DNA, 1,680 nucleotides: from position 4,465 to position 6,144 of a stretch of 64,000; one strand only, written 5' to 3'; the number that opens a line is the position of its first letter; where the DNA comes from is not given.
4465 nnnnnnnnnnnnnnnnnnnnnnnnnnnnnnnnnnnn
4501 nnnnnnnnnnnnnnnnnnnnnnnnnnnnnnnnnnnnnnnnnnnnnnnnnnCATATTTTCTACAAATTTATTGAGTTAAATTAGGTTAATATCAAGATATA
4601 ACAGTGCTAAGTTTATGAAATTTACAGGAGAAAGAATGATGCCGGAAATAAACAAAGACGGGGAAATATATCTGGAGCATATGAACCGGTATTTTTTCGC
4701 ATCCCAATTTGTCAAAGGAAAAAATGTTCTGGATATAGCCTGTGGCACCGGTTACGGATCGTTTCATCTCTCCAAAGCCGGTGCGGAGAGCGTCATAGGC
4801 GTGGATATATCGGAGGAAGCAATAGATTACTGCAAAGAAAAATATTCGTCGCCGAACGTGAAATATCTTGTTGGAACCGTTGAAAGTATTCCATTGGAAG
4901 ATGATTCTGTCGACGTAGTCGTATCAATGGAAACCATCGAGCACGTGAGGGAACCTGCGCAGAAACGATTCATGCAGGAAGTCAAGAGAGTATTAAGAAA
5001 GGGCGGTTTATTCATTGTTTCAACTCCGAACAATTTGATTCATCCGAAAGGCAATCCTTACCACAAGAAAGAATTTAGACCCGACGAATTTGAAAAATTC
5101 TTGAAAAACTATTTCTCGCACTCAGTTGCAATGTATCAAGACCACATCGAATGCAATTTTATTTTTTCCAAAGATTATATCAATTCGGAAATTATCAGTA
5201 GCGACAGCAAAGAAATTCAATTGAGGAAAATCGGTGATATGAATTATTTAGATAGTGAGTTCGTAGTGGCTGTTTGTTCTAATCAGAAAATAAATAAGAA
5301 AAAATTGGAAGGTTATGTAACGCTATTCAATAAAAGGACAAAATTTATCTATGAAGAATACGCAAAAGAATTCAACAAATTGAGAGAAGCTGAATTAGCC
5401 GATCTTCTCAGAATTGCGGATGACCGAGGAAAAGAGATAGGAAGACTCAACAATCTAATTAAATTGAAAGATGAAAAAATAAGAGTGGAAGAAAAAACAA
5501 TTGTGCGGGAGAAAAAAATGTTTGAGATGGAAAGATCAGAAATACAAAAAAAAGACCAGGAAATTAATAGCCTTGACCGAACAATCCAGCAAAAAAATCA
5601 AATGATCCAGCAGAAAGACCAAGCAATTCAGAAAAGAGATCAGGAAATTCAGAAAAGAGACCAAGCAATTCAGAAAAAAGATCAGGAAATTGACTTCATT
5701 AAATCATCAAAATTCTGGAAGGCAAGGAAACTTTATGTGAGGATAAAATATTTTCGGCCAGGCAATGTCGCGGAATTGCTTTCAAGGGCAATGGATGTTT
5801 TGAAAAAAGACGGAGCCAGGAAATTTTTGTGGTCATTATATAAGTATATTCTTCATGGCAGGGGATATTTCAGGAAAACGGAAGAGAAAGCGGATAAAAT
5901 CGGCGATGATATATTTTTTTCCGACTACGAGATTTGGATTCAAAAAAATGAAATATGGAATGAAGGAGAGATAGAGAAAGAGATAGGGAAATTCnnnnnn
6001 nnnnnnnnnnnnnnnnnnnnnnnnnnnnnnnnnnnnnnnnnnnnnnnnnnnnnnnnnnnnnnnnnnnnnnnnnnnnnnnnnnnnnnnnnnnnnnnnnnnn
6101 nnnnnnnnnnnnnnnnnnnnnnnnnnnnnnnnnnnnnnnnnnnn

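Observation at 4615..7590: Methyltransferase, coiled coil, GT2, GT2 single polypeptide: possible chain-terminating or length-ruler enzyme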

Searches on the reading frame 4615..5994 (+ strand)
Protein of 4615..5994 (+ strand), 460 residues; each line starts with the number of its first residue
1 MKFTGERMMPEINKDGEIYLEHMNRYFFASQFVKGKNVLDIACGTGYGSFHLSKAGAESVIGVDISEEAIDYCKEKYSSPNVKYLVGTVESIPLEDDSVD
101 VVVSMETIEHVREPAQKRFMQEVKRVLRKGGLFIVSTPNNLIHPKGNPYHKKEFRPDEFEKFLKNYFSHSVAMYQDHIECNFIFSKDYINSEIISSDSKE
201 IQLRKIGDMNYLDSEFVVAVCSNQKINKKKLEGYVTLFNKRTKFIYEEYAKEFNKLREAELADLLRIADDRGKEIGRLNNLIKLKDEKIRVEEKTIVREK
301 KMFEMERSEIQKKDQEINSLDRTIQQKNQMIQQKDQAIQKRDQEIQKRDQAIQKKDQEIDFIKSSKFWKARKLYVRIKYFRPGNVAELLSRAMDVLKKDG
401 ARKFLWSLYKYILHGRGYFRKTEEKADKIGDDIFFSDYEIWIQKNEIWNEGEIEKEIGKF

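Call 67: search_protein_representatives(protein=window:4615-5994:+)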
Query: 460 residues. Proteins with E-value up to 0.001 (for the whole library): 66071; up to 1e-10: 12361; up to 1e-30: 2297. The best 150 are listed.
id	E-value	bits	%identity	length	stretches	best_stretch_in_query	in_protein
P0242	4.9e-89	315.8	45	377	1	8-379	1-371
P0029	1.7e-86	307.4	50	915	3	1-254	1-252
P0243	1.6e-81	291.1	49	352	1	1-378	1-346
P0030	1.9e-79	284.2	51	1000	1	1-285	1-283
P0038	4.0e-79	283.1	51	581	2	1-242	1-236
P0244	1.2e-77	278.2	56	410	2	1-227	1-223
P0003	2.6e-76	273.9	43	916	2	1-243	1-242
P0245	4.6e-76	273.1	49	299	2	1-254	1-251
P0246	1.6e-75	271.2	46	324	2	8-278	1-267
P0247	1.7e-73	264.6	48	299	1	1-291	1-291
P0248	2.0e-73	264.4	50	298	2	1-239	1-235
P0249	2.0e-70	254.5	44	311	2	1-271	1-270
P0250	2.0e-70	254.5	46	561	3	1-237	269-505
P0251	1.9e-68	248.0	45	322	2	8-225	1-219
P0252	2.5e-68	247.6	46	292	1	1-260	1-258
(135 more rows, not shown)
